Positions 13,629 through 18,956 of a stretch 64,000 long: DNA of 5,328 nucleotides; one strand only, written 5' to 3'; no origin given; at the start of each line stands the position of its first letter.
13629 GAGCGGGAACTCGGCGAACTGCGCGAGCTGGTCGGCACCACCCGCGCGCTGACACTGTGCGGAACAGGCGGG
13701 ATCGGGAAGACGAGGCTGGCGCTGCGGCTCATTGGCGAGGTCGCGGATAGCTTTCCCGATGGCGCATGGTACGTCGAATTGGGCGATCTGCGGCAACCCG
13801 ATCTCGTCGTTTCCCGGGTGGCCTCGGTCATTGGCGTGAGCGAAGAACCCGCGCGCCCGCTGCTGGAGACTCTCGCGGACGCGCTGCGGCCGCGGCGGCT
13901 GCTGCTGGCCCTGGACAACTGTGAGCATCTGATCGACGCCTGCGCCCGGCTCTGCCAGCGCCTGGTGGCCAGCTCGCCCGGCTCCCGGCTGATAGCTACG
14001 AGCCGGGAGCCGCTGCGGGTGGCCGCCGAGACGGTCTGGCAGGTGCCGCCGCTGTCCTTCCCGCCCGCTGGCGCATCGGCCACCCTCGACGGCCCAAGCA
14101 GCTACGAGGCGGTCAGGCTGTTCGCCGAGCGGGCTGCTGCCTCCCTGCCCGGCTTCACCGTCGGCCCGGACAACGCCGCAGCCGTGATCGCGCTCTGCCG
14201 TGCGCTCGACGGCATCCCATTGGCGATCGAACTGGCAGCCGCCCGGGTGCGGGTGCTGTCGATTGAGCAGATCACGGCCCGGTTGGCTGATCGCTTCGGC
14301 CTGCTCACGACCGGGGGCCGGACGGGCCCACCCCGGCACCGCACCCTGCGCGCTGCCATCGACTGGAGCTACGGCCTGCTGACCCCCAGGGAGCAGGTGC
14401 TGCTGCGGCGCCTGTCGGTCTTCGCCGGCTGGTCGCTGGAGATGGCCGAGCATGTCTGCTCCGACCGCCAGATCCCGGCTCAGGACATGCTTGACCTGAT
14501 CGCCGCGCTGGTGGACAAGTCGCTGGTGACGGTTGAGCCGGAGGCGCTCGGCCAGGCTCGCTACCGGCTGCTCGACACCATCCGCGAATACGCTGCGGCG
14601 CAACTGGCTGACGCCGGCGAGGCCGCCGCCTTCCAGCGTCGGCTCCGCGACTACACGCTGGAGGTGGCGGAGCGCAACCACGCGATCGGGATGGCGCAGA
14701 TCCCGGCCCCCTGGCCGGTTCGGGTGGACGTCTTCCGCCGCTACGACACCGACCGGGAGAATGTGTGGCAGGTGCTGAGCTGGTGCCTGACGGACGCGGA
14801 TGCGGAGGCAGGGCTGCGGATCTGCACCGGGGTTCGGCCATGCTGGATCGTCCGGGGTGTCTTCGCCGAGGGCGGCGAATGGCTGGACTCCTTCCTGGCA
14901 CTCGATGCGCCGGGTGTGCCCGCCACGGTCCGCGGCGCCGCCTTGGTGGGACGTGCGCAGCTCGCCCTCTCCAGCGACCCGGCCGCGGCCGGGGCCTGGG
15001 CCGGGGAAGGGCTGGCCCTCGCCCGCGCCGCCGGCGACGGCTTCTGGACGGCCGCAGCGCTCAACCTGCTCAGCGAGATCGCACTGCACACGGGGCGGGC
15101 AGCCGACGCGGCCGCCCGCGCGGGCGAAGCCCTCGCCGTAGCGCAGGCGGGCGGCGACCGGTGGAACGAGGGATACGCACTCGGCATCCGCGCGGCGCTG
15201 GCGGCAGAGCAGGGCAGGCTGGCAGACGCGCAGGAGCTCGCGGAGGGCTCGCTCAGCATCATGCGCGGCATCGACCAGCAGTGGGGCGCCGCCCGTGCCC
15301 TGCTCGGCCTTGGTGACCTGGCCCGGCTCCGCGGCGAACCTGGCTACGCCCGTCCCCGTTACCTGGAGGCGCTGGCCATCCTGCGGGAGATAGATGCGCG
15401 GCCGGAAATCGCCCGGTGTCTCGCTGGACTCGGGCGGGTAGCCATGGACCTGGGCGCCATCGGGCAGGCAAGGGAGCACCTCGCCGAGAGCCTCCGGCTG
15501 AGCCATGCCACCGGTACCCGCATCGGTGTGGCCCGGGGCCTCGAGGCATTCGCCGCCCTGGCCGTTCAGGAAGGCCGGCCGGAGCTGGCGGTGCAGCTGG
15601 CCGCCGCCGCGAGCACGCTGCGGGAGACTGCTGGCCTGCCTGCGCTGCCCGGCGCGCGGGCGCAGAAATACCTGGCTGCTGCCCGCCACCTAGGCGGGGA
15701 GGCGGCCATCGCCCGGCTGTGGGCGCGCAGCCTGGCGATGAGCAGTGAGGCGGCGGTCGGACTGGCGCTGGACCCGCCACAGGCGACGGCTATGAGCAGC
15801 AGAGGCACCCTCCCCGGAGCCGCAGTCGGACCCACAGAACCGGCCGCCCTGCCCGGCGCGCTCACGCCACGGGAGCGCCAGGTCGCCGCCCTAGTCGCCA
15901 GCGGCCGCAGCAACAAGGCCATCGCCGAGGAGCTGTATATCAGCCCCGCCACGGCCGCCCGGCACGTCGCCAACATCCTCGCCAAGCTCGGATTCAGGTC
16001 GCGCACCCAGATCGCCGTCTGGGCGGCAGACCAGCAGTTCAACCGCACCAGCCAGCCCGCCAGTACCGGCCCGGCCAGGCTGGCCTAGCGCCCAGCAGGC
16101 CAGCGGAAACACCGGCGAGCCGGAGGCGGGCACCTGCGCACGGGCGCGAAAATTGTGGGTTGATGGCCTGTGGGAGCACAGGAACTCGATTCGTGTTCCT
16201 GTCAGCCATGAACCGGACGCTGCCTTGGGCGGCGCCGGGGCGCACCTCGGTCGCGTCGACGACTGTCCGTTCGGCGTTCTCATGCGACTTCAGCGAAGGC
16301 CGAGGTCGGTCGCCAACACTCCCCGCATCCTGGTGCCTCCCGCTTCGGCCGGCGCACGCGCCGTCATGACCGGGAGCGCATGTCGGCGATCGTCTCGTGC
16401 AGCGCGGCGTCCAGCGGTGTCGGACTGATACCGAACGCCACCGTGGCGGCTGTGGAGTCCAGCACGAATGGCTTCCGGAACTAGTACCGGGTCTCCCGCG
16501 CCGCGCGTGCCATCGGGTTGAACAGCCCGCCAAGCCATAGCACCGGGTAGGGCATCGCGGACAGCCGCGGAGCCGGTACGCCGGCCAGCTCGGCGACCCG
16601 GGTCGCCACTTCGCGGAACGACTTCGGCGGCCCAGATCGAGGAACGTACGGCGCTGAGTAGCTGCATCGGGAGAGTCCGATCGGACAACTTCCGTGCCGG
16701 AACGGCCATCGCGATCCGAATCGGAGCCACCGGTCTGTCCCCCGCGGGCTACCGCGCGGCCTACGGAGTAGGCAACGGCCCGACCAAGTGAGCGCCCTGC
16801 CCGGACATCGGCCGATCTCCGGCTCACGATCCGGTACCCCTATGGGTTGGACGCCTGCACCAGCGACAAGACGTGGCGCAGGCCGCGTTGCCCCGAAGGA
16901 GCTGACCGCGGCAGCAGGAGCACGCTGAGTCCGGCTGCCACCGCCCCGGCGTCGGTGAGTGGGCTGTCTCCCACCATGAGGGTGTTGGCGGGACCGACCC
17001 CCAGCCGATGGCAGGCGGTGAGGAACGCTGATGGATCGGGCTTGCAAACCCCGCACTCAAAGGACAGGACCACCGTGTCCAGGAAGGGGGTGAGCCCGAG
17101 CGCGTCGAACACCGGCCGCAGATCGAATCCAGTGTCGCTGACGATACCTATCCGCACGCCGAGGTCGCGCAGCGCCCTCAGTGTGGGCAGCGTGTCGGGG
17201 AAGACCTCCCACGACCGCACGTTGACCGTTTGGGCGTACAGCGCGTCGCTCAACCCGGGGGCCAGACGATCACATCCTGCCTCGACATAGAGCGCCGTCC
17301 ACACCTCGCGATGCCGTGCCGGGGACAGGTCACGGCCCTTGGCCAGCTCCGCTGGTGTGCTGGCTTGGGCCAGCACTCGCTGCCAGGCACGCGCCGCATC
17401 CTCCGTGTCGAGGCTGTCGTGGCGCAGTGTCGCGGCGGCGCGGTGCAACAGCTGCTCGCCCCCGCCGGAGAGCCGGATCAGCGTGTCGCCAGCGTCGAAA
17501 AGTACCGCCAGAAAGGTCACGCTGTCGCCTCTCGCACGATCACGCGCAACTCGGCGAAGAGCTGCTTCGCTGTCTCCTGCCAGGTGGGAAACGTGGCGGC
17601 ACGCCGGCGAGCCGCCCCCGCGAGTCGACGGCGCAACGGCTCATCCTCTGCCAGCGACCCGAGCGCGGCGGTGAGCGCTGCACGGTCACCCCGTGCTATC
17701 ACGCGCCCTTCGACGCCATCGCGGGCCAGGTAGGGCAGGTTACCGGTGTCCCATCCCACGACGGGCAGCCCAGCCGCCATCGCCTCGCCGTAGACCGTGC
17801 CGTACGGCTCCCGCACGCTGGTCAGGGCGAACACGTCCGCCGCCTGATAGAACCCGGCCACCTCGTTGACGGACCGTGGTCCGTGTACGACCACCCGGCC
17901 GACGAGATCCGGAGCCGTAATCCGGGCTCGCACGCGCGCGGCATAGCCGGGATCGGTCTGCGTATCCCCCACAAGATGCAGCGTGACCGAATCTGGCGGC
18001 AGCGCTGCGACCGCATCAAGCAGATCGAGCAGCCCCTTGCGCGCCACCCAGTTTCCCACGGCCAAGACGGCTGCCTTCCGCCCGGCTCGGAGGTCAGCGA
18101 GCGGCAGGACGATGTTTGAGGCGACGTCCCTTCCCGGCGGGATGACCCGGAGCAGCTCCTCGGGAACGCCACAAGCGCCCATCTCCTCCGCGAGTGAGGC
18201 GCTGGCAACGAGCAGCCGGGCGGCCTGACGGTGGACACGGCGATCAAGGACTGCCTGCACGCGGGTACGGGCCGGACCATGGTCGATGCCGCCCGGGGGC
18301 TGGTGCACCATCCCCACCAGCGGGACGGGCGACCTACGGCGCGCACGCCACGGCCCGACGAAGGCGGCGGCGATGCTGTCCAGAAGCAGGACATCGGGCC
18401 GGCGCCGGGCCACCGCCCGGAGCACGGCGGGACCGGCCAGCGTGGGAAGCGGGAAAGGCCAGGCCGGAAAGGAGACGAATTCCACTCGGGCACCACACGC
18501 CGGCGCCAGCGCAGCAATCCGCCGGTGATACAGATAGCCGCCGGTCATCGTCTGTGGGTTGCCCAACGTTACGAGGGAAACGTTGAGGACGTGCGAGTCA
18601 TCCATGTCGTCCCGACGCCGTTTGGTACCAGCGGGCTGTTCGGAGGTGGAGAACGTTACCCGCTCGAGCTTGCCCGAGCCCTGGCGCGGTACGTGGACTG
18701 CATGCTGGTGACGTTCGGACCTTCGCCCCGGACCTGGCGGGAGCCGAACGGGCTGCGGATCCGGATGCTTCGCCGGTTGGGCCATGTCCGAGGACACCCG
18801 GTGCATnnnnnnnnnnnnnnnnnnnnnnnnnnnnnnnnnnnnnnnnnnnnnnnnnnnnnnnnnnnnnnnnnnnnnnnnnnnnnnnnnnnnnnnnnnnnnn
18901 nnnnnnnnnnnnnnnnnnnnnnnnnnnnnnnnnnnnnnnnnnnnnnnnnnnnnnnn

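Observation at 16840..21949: Compact six-gene cluster inside the Pup-proteasome locus: candidate uncharacterised pterin/GTP-derived glycoside pathway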

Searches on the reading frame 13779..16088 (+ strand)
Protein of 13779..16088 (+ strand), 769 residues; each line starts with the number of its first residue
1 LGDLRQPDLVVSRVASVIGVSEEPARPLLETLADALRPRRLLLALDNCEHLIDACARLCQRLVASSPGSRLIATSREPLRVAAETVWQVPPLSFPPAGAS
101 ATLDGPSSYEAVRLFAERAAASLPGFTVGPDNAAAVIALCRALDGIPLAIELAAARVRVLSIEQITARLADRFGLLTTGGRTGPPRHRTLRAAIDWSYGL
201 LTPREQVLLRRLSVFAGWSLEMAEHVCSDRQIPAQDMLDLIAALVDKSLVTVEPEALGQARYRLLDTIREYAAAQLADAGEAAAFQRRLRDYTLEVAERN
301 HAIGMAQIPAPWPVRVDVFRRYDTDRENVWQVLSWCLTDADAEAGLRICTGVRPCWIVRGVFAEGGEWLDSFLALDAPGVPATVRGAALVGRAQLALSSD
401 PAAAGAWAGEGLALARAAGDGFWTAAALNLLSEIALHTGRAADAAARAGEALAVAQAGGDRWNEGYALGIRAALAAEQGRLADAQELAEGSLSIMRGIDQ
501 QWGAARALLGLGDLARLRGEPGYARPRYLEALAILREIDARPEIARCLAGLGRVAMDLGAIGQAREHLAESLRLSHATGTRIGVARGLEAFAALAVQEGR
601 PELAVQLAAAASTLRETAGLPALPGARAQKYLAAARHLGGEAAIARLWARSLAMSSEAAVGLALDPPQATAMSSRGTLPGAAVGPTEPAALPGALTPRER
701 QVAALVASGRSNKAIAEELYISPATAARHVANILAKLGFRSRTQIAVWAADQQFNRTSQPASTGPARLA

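Call 7: search_protein_families(library=pfam, proteins=[window:13779-16088:+], max_evalue=0.001)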
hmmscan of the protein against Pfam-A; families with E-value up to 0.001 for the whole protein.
window:13779-16088:+ (769 aa): 3 families
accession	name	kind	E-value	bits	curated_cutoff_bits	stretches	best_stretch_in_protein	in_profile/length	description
PF00196.25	GerE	-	2.4e-17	62.7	23.5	1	695-749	3-57/57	Bacterial regulatory proteins, luxR family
PF13424.12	TPR_12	-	2.6e-13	50.4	30.1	2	471-537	9-77/77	Tetratricopeptide repeat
PF13936.12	HTH_38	-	0.00084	19.5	27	0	695-730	5-41/44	Helix-turn-helix domain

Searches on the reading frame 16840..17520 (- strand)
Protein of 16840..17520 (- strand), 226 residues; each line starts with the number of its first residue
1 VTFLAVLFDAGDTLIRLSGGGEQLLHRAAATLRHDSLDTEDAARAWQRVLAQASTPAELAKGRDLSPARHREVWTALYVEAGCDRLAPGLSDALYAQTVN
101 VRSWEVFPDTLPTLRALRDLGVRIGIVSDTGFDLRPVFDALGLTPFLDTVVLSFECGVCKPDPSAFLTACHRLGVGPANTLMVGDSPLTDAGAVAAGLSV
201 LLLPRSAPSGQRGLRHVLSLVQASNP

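Call 4: search_protein_families(library=pfam, proteins=[window:16840-17520:-], max_evalue=0.01)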
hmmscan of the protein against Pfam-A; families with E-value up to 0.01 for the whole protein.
window:16840-17520:- (226 aa): 4 families
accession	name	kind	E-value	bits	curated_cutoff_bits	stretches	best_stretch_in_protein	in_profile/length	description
PF00702.32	Hydrolase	-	1.3e-19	71.8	26.4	1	5-195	3-188/191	haloacid dehalogenase-like hydrolase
PF13419.12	HAD_2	-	2.2e-12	47.9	23.8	1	46-201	20-176/178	Haloacid dehalogenase-like hydrolase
PF13242.12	Hydrolase_like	-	3.1e-08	33.9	22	1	160-203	4-48/75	HAD-hyrolase-like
PF03466.25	LysR_substrate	-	0.0093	15.8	28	0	162-207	115-159/209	LysR substrate binding domain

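Call 5: search_protein_families(library=ncbifam, proteins=[window:16840-17520:-], max_evalue=0.01)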
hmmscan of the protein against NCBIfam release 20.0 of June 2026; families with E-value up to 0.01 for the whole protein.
window:16840-17520:- (226 aa): 35 families (the best 25 are shown)
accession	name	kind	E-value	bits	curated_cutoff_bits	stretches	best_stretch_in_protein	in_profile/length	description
TIGR02253.1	CTE7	subfamily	1.2e-24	87.3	169.75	1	5-208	4-199/221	TIGR02253 family HAD-type hydrolase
TIGR02252.1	DREG-2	subfamily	1.8e-22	80.1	155.2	1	5-199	2-200/203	HAD hydrolase, REG-2-like, family IA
NF053830.1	RUBPPhHalo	equivalog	3.2e-15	56.4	330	1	5-206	4-206/234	ribulose-1,5-bisphosphate 5-phosphatase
TIGR01449.2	PGP_bact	equivalog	3.6e-14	52.8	180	1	90-203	71-184/213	phosphoglycolate phosphatase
TIGR01454.1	AHBA_synth_RP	hypoth_equivalog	1.4e-13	51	246.65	1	104-200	74-171/205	AHBA synthesis associated protein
TIGR01428.1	HAD_type_II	equivalog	1.3e-12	48.1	125.4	1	5-206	3-193/197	haloacid dehalogenase type II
TIGR02009.1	PGMB-YQAB-SF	subfamily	1.4e-12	48.2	153.35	1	92-201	76-184/186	beta-phosphoglucomutase family hydrolase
TIGR02254.1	YjjG_YfnB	equivalog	4.5e-11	42.7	159.9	1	102-203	94-196/223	YjjG family noncanonical pyrimidine nucleotidase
NF009695.0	PRK13222.1-2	equivalog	4.8e-11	42.6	225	1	92-201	82-191/226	phosphoglycolate phosphatase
NF009694.0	PRK13222.1-1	equivalog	9e-09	35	415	1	90-199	97-206/252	phosphoglycolate phosphatase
NF009804.0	PRK13288.1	equivalog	1.2e-08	34.6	218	1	107-187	84-165/215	pyrophosphatase PpaX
NF009697.0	PRK13222.1-4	equivalog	1.8e-08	34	327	1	84-198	74-188/232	phosphoglycolate phosphatase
TIGR01549.1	HAD-SF-IA-v1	subfamily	2.2e-08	34.6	23.3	1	119-193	74-144/149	HAD-IA family hydrolase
TIGR01509.1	HAD-SF-IA-v3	subfamily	2.3e-08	34.4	29.4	1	111-202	71-153/154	HAD-IA family hydrolase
TIGR01990.1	bPGM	equivalog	4.1e-08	33.4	189.4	1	100-189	84-172/187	beta-phosphoglucomutase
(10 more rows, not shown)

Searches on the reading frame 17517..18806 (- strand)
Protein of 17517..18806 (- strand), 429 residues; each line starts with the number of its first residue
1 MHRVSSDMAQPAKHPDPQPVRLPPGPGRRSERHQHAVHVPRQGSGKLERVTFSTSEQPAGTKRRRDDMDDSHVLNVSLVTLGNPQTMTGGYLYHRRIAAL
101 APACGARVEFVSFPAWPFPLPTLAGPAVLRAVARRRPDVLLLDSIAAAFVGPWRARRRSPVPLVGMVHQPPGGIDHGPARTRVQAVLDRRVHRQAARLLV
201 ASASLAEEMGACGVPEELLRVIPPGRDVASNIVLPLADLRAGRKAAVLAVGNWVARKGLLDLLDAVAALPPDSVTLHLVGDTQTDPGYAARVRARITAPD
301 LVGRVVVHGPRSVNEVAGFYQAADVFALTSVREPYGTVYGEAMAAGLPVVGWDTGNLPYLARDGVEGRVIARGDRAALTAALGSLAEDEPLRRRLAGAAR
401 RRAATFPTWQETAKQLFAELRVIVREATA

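Call 4: search_protein_families(library=pfam, proteins=[window:17517-18806:-], max_evalue=0.01)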
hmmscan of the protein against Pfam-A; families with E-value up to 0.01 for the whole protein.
window:17517-18806:- (429 aa): 6 families
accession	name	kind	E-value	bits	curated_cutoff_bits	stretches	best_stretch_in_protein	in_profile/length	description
PF00534.26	Glycos_transf_1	-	1.5e-25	90.2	26.4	1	242-401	13-171/172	Glycosyl transferases group 1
PF13692.12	Glyco_trans_1_4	-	1.1e-24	87.7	27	1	246-388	3-142/142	Glycosyl transferases group 1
PF13439.12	Glyco_transf_4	-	4.1e-14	53.4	28.5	1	105-228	40-168/170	Glycosyltransferase Family 4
PF13579.12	Glyco_trans_4_4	-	6.9e-14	52.9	29.7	1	104-225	36-158/158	Glycosyl transferase 4-like domain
PF13524.12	Glyco_trans_1_2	-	4.3e-07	30.4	25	1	263-417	6-143/144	Glycosyl transferase-like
PF20706.3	GT4-conflict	-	0.0011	18.5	26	1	224-416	179-385/385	Family 4 Glycosyltransferase in conflict systems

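Call 5: search_protein_families(library=ncbifam, proteins=[window:17517-18806:-], max_evalue=0.01)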
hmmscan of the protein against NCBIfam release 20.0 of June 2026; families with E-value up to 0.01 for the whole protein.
window:17517-18806:- (429 aa): 27 families (the best 25 are shown)
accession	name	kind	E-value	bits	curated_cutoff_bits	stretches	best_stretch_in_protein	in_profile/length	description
NF041876.1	EPS_EpsE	equivalog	9.4e-27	94.2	400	1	220-410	189-383/389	exopolysaccharide biosynthesis GT4 family glycosyltransferase EpsE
TIGR03449.1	mycothiol_MshA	equivalog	2.4e-18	66.2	462.5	1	214-419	185-399/406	D-inositol-3-phosphate glycosyltransferase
TIGR02149.1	glgA_Coryne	subfamily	2.9e-17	62.9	302.4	1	242-417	202-384/391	glycogen synthase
TIGR04047.1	MSMEG_0565_glyc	hypoth_equivalog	5.2e-17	62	259.85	1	242-415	191-366/373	MSMEG_0565 family glycosyltransferase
TIGR03088.1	stp2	hypoth_equivalog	6.1e-15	55.1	409.05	1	238-413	188-363/374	TIGR03088 family PEP-CTERM/XrtA system glycosyltransferase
TIGR04063.1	stp3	hypoth_equivalog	2e-13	50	442.05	1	130-415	86-387/397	TIGR04063 family PEP-CTERM/XrtA system glycosyltransferase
TIGR03999.1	thiol_BshA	equivalog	4.9e-13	48.7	273.7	1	275-406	231-357/375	N-acetyl-alpha-D-glucosaminyl L-malate synthase BshA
NF038295.1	EPS_HpsP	equivalog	6.5e-11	41.9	550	1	247-419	210-383/388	hormogonium polysaccharide biosynthesis glycosyltransferase HpsP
NF053787.1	GlcN_PG_synth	equivalog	1.1e-10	40.9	480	1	249-423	202-359/361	N-acetylglucosaminyl phosphatidylglycerol synthase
NF038298.1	EPS_HpsO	equivalog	1.8e-10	40.2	575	1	248-418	205-382/388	hormogonium polysaccharide biosynthesis glycosyltransferase HpsO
NF047684.1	TeichurnBiosyTuaC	equivalog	4.3e-10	39.1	550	1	244-389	219-355/391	teichuronic acid biosynthesis protein TuaC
NF038229.1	Glyco4_Geo_Pelo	equivalog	5.7e-10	38.7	400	1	79-404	5-317/338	GPMC system family 4 glycosyltransferase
NF041879.1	EPS_EpsH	equivalog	2.1e-09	36.6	800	1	247-426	240-419/431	exopolysaccharide biosynthesis glycosyltransferase EpsH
NF041010.1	glycosy_Agl16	equivalog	5.4e-09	35.4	575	1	180-415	119-343/352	glycosylation protein Agl16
NF038255.1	exopoly_VpsD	equivalog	7.2e-07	28.4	300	1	272-355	233-315/381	VpsD family glycosyltransferase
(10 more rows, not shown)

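Call 41: search_solved_structures(query=window:17517-18605:-, max_evalue=0.00001)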
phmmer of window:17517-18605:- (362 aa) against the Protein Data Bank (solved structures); distinct sequences matched with E-value up to 0.00001: 12.
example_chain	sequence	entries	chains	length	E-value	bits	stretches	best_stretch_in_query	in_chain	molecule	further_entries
7qsg_A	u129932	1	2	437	5.2e-15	58.8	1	120-353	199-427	D-inositol 3-phosphate glycosyltransferase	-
6kih_A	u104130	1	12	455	4.5e-14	55.7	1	153-350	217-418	Tll1590 protein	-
3c4q_A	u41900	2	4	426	5.9e-12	48.7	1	182-351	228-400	Predicted glycosyltransferases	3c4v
3c48_A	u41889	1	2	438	6e-12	48.7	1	182-351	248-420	Predicted glycosyltransferases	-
5d00_A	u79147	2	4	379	4.5e-10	42.5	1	247-333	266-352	N-acetyl-alpha-D-glucosaminyl L-malate synthase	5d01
4xso_B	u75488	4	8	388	4.8e-10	42.5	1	128-334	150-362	Alr3699 protein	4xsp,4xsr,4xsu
4n9w_A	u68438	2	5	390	1.2e-08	37.8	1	130-349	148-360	GDP-mannose-dependent alpha-(1-2)-phosphatidylinositol mannosyltransferase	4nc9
2gej_A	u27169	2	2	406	1.3e-08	37.7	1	130-348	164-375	PHOSPHATIDYLINOSITOL MANNOSYLTRANSFERASE (PimA)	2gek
6tvp_A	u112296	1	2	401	2.2e-08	37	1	177-350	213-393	Alpha-maltose-1-phosphate synthase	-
2jjm_A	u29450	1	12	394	4.9e-07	32.6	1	190-334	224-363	GLYCOSYL TRANSFERASE, GROUP 1 FAMILY PROTEIN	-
3mbo_A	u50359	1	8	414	5.3e-07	32.4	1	190-334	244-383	Glycosyltransferase, group 1 family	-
2r60_A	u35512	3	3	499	1.4e-06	31.1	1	229-351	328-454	Glycosyl transferase, group 1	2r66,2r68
